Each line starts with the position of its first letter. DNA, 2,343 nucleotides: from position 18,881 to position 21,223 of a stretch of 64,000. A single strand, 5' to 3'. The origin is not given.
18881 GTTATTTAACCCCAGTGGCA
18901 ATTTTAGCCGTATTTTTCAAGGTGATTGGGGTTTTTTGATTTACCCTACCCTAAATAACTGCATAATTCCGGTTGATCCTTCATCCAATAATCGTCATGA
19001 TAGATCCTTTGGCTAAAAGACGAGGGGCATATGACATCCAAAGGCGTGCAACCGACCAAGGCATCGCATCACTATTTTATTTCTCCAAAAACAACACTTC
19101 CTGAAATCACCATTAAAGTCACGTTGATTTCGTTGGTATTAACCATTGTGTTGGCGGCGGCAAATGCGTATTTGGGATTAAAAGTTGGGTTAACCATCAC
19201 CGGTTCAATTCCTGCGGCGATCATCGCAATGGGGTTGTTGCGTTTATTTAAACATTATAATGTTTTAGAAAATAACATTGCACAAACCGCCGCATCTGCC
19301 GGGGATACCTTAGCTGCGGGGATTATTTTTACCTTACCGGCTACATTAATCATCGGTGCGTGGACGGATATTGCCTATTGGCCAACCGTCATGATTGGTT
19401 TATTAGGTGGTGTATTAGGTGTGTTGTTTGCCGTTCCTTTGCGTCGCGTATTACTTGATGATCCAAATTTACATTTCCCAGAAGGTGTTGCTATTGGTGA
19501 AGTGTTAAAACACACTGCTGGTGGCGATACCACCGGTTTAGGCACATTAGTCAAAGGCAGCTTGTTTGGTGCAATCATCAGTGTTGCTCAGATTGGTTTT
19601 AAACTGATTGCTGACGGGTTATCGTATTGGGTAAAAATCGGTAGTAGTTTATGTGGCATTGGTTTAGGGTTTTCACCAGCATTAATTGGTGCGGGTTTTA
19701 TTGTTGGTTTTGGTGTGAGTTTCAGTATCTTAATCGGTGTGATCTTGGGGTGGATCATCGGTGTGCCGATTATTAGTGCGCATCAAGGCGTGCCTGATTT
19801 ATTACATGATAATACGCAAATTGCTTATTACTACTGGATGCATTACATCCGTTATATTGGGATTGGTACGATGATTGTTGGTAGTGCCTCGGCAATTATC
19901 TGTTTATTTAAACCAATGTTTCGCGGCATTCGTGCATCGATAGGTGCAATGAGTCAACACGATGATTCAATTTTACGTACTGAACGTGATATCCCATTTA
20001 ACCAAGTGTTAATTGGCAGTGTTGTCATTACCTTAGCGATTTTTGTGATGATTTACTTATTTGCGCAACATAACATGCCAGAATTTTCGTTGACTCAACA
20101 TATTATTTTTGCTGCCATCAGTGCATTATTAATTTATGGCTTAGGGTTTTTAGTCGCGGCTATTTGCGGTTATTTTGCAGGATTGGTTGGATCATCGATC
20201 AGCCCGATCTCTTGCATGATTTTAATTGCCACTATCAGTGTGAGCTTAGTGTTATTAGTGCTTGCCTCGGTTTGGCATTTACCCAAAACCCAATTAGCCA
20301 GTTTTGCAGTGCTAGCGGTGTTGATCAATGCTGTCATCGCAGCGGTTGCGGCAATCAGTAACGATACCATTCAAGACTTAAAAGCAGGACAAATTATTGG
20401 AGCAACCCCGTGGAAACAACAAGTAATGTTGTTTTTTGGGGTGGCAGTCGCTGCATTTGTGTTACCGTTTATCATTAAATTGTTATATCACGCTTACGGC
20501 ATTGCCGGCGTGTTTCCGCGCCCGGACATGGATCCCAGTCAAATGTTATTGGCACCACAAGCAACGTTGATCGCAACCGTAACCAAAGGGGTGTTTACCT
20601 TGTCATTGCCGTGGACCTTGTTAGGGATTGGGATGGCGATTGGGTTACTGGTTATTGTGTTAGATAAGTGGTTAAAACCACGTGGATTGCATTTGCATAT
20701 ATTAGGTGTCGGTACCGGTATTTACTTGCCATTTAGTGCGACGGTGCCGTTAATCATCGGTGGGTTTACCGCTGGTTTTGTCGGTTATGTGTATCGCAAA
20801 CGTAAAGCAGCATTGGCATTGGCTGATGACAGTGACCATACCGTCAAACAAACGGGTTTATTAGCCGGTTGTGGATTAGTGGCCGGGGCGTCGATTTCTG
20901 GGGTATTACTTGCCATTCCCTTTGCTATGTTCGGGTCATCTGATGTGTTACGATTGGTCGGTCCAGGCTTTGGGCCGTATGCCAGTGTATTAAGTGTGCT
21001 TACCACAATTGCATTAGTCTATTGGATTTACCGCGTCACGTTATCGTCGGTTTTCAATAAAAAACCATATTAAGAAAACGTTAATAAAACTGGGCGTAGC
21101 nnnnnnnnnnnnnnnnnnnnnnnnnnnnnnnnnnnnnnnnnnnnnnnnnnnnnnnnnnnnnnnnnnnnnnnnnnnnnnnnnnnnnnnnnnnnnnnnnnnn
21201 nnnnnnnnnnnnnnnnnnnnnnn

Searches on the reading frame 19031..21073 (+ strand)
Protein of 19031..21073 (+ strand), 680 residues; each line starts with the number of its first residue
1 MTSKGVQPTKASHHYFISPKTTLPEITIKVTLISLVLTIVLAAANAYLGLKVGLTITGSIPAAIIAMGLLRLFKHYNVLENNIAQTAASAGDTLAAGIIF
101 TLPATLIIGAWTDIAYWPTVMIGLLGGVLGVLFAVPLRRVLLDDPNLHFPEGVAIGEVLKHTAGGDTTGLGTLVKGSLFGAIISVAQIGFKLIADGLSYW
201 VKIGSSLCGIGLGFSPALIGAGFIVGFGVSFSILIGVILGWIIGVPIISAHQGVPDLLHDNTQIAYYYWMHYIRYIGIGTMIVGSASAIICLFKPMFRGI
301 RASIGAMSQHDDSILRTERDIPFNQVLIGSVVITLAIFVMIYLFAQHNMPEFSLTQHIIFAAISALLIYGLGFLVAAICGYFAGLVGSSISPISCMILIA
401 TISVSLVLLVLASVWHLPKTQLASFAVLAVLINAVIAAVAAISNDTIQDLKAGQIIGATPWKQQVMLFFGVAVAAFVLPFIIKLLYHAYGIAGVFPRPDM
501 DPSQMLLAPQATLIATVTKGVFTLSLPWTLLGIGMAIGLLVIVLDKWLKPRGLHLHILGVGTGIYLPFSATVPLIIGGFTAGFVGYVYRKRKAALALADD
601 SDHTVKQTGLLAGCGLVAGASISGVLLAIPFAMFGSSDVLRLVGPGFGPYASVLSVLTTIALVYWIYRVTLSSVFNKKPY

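Call 3: search_protein_families(library=pfam, proteins=[window:19031-21073:+], max_evalue=0.01)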
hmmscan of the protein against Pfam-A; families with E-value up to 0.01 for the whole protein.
window:19031-21073:+ (680 aa): 1 family
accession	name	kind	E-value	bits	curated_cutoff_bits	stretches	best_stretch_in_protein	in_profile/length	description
PF03169.20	OPT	-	1.8e-90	304.8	25.8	1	25-630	1-622/623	OPT oligopeptide transporter protein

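Call 4: search_protein_families(library=ncbifam, proteins=[window:19031-21073:+], max_evalue=0.01)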
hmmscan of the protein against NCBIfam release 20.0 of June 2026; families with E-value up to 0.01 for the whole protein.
window:19031-21073:+ (680 aa): 2 families
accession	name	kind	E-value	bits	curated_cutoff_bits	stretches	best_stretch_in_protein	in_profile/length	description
TIGR00733.1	TIGR00733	equivalog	6e-152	507.1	182.5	1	25-629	1-586/589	OPT family oligopeptide transporter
TIGR00728.1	OPT_sfam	superfamily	4.7e-77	260.1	128.35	1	21-631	12-654/659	OPT family oligopeptide transporter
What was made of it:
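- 19031..21073 (+): OPT-family oligopeptide transporter, just left of the finding. It may be co-transcribed with paralog A (66-nt gap, no strong terminator between them). PF03169 E = 1.8e-90; TIGR00733 at 507 bits (calls 3, 4).
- Checked: OPT transporter: 19031-21073, TIGR00733 at 507 bits (calls 3, 4).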

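Call 11: find_encoding_contigs(protein=window:19031-21073:+, flank=10000, max_places=6)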
Protein window:19031-21073:+ (680 aa): 1 contig read that carries it; 1 place shown.
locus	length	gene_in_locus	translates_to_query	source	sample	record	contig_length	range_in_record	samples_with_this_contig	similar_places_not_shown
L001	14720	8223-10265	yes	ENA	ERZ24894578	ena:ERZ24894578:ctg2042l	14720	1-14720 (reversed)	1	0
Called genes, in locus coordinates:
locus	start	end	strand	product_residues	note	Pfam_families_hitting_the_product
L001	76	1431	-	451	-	PF00493:MCM (faint), PF13401:AAA_22 (faint), PF00004:AAA, PF07728:AAA_5 (weak), PF07724:AAA_2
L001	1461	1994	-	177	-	PF00227:Proteasome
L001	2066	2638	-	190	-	PF05036:SPOR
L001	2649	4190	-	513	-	PF00750:tRNA-synt_1d, PF05746:DALR_1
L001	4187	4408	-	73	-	PF03485:Arg_tRNA_synt_N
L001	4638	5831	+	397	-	PF00437:T2SSE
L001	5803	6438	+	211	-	PF01725:Ham1p_like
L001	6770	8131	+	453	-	PF00209:SNF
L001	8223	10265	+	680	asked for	PF03169:OPT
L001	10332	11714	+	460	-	-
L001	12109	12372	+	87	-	PF13191:AAA_16 (faint), PF13173:AAA_14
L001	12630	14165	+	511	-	PF03050:DDE_Tnp_IS66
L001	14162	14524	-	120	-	PF05717:TnpB_IS66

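Call 38: find_homologous_proteins(query=window:19031-21073:+, max_evalue=1e-50)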
Query window:19031-21073:+ (680 aa): 4732 proteins with E <= 1e-50 among 8000 candidates; the best 120 are listed.
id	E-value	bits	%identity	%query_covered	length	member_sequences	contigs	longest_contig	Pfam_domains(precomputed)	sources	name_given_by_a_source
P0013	0.0e+0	1072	100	74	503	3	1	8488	PF03169.21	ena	-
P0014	3.1e-290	983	68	99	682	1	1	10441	PF03169.21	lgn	-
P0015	2.9e-264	897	64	97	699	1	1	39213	PF03169.21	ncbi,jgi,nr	ncbi:MAG: hypothetical protein K0R12_473 [Gammaproteobacteria bacterium]|jgi:putative OPT family oli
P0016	6.3e-198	678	51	98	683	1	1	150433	PF03169.21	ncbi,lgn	-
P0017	7.6e-193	661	51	96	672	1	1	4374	PF03169.21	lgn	-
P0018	2.0e-188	646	48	98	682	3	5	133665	PF03169.21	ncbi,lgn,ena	-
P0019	7.6e-187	641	51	96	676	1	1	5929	PF03169.21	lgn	-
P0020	3.2e-186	639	47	99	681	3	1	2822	PF03169.21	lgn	-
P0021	5.4e-186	638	50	97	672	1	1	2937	PF03169.21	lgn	-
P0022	7.7e-186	638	49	98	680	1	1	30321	PF03169.21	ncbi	-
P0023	2.5e-185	636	50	95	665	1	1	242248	PF03169.21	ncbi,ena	-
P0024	2.8e-185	636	47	100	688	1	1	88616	PF03169.21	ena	-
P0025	8.4e-185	634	49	98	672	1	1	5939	PF03169.21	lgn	-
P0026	1.0e-184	634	47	98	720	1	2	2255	PF03169.21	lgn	-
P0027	2.5e-184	633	48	97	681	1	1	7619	PF03169.21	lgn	-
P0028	3.1e-184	632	50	96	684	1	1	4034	PF03169.21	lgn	-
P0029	3.1e-183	629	48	96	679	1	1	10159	PF03169.21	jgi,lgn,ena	-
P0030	3.1e-183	629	49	96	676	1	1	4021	PF03169.21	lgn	-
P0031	5.4e-183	628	48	99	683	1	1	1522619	PF03169.21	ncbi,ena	-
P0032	7.2e-183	628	47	97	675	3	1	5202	PF03169.21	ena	-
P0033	8.6e-183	628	47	98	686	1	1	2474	PF03169.21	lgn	-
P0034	1.2e-182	627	48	97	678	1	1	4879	PF03169.21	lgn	-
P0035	1.5e-182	627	49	97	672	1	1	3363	PF03169.21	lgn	-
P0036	1.5e-182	627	47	99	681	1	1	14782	PF03169.21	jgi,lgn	jgi:putative OPT family oligopeptide transporter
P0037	2.9e-182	626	48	96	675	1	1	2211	PF03169.21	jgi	jgi:putative OPT family oligopeptide transporter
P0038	4.2e-182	625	48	95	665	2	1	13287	PF03169.21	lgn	-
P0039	4.2e-182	625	49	97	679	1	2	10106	PF03169.21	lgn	-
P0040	5.0e-182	625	48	96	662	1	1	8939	PF03169.21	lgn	-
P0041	5.3e-182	625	49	98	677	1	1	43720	PF03169.21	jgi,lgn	jgi:putative OPT family oligopeptide transporter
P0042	9.2e-182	624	48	96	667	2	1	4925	PF03169.21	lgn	-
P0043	1.9e-181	623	48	96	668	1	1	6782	PF03169.21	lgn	-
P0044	2.1e-181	623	49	97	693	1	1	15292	PF03169.21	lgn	-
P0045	2.2e-181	623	48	97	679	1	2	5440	PF03169.21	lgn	-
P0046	2.8e-181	623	49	97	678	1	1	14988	PF03169.21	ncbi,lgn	-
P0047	3.7e-181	622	48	98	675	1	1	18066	PF03169.21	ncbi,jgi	jgi:putative OPT family oligopeptide transporter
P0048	6.0e-181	621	48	98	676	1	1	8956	PF03169.21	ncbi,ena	-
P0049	1.8e-180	620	47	96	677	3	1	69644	PF03169.21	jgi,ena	-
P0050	1.9e-180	620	49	93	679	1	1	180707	PF03169.21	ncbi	-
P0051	2.3e-180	619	47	98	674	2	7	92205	PF03169.21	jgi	jgi:putative OPT family oligopeptide transporter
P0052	5.5e-180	618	49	96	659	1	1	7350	PF03169.21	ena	-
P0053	7.2e-180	618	49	97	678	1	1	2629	PF03169.21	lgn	-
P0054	9.9e-180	617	48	98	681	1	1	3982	PF03169.21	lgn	-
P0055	1.1e-179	617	49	97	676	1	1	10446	PF03169.21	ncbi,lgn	-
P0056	1.4e-179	617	46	97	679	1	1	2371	PF03169.21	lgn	-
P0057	2.3e-179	616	49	97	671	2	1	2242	PF03169.21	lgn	-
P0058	7.5e-179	614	49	96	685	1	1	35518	PF03169.21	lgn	-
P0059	1.5e-178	613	48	98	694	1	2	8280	PF03169.21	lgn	-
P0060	3.7e-178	612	47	97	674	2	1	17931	PF03169.21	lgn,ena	-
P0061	5.6e-178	612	48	96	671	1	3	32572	PF03169.21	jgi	-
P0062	5.7e-178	612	48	97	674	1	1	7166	PF03169.21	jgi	jgi:putative OPT family oligopeptide transporter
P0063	6.8e-178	611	45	98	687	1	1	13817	PF03169.21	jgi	jgi:putative OPT family oligopeptide transporter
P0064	8.5e-178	611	47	97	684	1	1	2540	PF03169.21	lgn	-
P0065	9.4e-178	611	48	97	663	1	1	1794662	PF03169.21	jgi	jgi:putative OPT family oligopeptide transporter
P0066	1.2e-177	611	48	96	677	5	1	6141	PF03169.21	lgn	-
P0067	1.4e-177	610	46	98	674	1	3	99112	PF03169.21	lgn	-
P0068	1.6e-177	610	46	99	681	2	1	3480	PF03169.21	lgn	-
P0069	1.9e-177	610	46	98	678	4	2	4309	PF03169.21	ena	-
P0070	1.9e-177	610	46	99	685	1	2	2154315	PF03169.21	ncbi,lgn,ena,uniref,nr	ncbi:OPT family oligopeptide transporter [Aquicella lusitana]|uniref:Putative OPT family oligopeptid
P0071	1.9e-177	610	47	96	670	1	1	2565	PF03169.21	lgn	-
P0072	2.0e-177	610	47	98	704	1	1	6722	PF03169.21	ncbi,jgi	jgi:putative OPT family oligopeptide transporter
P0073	2.0e-177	610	47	98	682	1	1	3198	PF03169.21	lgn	-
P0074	2.1e-177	610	46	98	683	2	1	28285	PF03169.21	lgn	-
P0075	3.0e-177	609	47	95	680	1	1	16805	PF03169.21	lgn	-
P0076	3.2e-177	609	46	98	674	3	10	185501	PF03169.21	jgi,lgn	jgi:putative OPT family oligopeptide transporter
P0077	3.5e-177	609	47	98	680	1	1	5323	PF03169.21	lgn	-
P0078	3.6e-177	609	46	98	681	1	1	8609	PF03169.21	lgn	-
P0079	4.1e-177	609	47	96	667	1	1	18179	PF03169.21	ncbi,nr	ncbi:MAG: oligopeptide transporter, OPT family [Gammaproteobacteria bacterium RIFCSPHIGHO2_12_FULL_4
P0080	4.3e-177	609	45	98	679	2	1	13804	PF03169.21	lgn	-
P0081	4.4e-177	609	46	97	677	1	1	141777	PF03169.21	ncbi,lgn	-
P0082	4.7e-177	609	46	97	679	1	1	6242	PF03169.21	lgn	-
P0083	4.8e-177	609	46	98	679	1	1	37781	PF03169.21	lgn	-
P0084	5.6e-177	608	47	97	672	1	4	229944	PF03169.21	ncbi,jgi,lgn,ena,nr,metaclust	ncbi:MAG: oligopeptide transporter, OPT family [Gammaproteobacteria bacterium RIFCSPHIGHO2_12_FULL_3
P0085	6.0e-177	608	47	98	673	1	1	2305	PF03169.21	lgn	-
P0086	6.3e-177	608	46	98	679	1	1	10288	PF03169.21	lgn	-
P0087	7.0e-177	608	46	98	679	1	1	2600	PF03169.21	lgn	-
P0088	8.3e-177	608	47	97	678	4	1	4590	PF03169.21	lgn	-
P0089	9.5e-177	608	48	96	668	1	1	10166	PF03169.21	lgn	-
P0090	9.7e-177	608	46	99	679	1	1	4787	PF03169.21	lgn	-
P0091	1.1e-176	607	46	98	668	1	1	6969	PF03169.21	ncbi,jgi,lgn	-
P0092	1.2e-176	607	47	97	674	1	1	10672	PF03169.21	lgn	-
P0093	1.2e-176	607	46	99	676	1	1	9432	PF03169.21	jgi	jgi:putative OPT family oligopeptide transporter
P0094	1.3e-176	607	46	98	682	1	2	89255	PF03169.21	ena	-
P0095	1.3e-176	607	45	97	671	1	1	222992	PF03169.21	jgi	jgi:putative OPT family oligopeptide transporter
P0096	1.3e-176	607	47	98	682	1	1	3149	PF03169.21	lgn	-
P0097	1.5e-176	607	47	97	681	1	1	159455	PF03169.21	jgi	jgi:putative OPT family oligopeptide transporter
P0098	1.8e-176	607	48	98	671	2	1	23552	PF03169.21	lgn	-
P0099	2.0e-176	606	46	95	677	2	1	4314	PF03169.21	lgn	-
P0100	3.6e-176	606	47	99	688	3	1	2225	PF03169.21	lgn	-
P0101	3.9e-176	605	48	96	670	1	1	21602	PF03169.21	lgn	-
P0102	4.6e-176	605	48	97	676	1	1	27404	PF03169.21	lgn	-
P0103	5.2e-176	605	49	97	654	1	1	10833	PF03169.21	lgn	-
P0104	6.2e-176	605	46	98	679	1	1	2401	PF03169.21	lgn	-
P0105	7.0e-176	605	47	97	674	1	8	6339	PF03169.21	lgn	-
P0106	7.0e-176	605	47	97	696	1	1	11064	PF03169.21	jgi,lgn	-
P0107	7.4e-176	605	48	97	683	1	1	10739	PF03169.21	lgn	-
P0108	8.5e-176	604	47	96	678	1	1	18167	PF03169.21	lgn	-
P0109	8.5e-176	604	46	98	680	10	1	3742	PF03169.21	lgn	-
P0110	9.1e-176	604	47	97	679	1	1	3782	PF03169.21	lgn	-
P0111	1.2e-175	604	45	95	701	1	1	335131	PF03169.21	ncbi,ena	-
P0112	1.6e-175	604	48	96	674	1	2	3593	PF03169.21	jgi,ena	-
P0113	1.7e-175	603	45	98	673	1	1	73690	PF03169.21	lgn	-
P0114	1.7e-175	603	47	97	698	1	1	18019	PF03169.21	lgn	-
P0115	1.9e-175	603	47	98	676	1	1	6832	PF03169.21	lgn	-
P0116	1.9e-175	603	47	98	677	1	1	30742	PF03169.21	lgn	-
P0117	2.0e-175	603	47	96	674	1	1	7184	PF03169.21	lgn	-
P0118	2.4e-175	603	46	99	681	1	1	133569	PF03169.21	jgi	jgi:putative OPT family oligopeptide transporter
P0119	2.5e-175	603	48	97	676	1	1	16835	PF03169.21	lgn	-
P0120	2.5e-175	603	48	98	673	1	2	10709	PF03169.21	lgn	-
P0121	2.8e-175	603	47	97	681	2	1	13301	PF03169.21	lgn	-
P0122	2.8e-175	603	48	98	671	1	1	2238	PF03169.21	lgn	-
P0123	3.1e-175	603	47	96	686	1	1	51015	PF03169.21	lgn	-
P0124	3.2e-175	602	47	99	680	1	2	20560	PF03169.21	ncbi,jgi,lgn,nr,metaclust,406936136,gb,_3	ncbi:MAG: hypothetical protein ACD_46C00694G0002 [uncultured bacterium]|nr:MAG: hypothetical protein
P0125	3.8e-175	602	46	99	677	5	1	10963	PF03169.21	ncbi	ncbi:MAG: OPT family oligopeptide transporter [Gammaproteobacteria bacterium]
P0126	4.1e-175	602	46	96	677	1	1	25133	PF03169.21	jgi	jgi:putative OPT family oligopeptide transporter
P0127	4.2e-175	602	47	96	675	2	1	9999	PF03169.21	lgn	-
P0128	4.7e-175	602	46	99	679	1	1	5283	PF03169.21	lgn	-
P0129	4.7e-175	602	47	99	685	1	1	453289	PF03169.21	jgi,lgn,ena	-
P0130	4.8e-175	602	46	100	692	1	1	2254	PF03169.21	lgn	-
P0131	5.8e-175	602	46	98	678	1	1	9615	PF03169.21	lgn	-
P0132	5.9e-175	602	50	96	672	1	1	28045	PF03169.21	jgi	jgi:putative OPT family oligopeptide transporter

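Call 39: find_encoding_contigs(protein=P0015, flank=10000, max_places=2)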
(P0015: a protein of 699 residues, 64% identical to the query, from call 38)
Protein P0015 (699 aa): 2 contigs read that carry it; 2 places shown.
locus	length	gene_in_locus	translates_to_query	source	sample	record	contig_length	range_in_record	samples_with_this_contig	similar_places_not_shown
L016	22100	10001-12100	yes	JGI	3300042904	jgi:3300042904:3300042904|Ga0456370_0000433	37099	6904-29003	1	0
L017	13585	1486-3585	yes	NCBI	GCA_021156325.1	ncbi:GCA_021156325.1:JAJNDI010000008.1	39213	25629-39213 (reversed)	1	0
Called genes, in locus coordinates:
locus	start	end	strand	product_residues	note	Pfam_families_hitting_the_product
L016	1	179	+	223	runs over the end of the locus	PF13489:Methyltransf_23, PF13649:Methyltransf_25, PF13847:Methyltransf_31, PF08241:Methyltransf_11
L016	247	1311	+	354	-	PF14897:EpsG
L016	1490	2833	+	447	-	PF03721:UDPG_MGDP_dh_N, PF00984:UDPG_MGDP_dh, PF03720:UDPG_MGDP_dh_C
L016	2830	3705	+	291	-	PF00483:NTP_transferase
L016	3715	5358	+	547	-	PF02776:TPP_enzyme_N, PF00205:TPP_enzyme_M, PF02775:TPP_enzyme_C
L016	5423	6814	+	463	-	PF00171:Aldedh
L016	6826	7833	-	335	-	PF00044:Gp_dh_N, PF02800:Gp_dh_C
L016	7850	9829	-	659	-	PF00456:Transketolase_N, PF02779:Transket_pyr, PF02780:Transketolase_C, PF22613:Transketolase_C_1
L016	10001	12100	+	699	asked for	PF03169:OPT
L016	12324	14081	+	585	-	PF00528:BPD_transp_1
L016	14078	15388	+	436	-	PF00005:ABC_tran, PF13304:AAA_21 (faint), PF09821:AAA_assoc_C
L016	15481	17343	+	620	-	PF00005:ABC_tran, PF02463:SMC_N (faint), PF03193:RsgA_GTPase (faint), PF13555:AAA_29 (faint), PF01926:MMR_HSR1 (faint), PF13304:AAA_21 (faint), PF12848:ABC_tran_Xtn, PF00005:ABC_tran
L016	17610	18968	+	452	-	PF07690:MFS_1, PF06779:MFS_4 (faint), PF07690:MFS_1, PF12832:MFS_1_like (weak)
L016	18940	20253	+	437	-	PF00083:Sugar_tr (faint), PF07690:MFS_1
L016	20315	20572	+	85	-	-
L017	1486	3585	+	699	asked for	PF03169:OPT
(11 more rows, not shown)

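Call 40: find_encoding_contigs(protein=P0014, flank=10000, max_places=2)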
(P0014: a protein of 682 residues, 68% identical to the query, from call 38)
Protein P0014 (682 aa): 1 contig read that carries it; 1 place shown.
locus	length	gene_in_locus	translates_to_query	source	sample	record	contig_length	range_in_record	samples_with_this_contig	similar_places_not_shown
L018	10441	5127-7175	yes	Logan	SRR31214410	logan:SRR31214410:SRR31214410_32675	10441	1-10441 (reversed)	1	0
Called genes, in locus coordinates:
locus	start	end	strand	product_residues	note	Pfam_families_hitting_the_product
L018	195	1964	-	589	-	PF03924:CHASE, PF00512:HisKA, PF02518:HATPase_c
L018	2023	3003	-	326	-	PF00056:Ldh_1_N, PF02866:Ldh_1_C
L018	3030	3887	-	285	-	PF00459:Inositol_P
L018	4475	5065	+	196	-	PF00702:Hydrolase, PF08645:PNK3P (weak), PF13419:HAD_2 (weak), PF13242:Hydrolase_like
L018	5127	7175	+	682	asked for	PF03169:OPT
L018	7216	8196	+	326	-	PF01266:DAO (faint), PF13450:NAD_binding_8, PF01593:Amino_oxidase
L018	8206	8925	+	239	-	PF00106:adh_short, PF13561:adh_short_C2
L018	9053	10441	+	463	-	?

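Call 77: list_cluster_members(proteins=[window:19031-21070:+, P0001, P0003, window:21140-22519:+, window:27775-29313:+, P0134])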
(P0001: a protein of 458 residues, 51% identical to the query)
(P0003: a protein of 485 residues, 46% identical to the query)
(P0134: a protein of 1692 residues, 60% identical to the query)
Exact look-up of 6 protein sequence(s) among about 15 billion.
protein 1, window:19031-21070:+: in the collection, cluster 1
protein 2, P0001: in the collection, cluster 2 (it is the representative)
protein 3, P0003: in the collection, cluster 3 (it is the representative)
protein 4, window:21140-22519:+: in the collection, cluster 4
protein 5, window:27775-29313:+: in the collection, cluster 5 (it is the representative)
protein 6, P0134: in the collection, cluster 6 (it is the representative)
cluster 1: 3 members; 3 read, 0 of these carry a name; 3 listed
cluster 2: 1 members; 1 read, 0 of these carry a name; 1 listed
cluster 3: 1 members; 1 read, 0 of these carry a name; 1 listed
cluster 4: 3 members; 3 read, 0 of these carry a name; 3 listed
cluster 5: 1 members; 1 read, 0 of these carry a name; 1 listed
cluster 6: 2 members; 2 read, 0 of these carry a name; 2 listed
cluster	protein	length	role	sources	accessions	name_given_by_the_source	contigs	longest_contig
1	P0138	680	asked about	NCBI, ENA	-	-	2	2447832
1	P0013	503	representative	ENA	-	-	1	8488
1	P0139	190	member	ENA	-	-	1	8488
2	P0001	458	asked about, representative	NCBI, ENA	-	-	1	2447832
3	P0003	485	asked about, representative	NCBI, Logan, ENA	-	-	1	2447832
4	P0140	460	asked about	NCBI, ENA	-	-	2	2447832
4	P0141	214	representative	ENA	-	-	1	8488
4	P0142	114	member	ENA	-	-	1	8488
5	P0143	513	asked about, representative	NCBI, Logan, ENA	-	-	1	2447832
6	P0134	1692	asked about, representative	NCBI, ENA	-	-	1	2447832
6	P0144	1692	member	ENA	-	-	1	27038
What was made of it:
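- The barrel and giant families have further copies elsewhere on the same chromosome (call 77).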

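Call 78: find_encoding_contigs(protein=P0144, flank=10000, max_places=2)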
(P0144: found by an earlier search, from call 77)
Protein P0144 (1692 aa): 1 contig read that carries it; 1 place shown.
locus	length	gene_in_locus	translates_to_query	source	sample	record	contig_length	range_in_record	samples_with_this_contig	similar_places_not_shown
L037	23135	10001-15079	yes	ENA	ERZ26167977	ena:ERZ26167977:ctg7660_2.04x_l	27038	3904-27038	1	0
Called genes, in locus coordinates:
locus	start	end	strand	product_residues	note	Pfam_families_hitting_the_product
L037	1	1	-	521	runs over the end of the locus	PF00501:AMP-binding, PF13193:AMP-binding_C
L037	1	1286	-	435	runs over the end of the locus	PF01554:MatE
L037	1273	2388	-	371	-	PF00441:Acyl-CoA_dh_1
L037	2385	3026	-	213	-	-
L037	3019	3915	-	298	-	-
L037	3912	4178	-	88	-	-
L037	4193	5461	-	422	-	PF00278:Orn_DAP_Arg_deC, PF02784:Orn_Arg_deC_N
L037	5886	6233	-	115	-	PF01541:GIY-YIG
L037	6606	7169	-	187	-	PF27765:UCP032817-like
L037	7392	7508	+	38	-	-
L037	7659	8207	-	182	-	-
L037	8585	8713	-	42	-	-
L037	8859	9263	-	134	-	-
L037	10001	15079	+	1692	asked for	-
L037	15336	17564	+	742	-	-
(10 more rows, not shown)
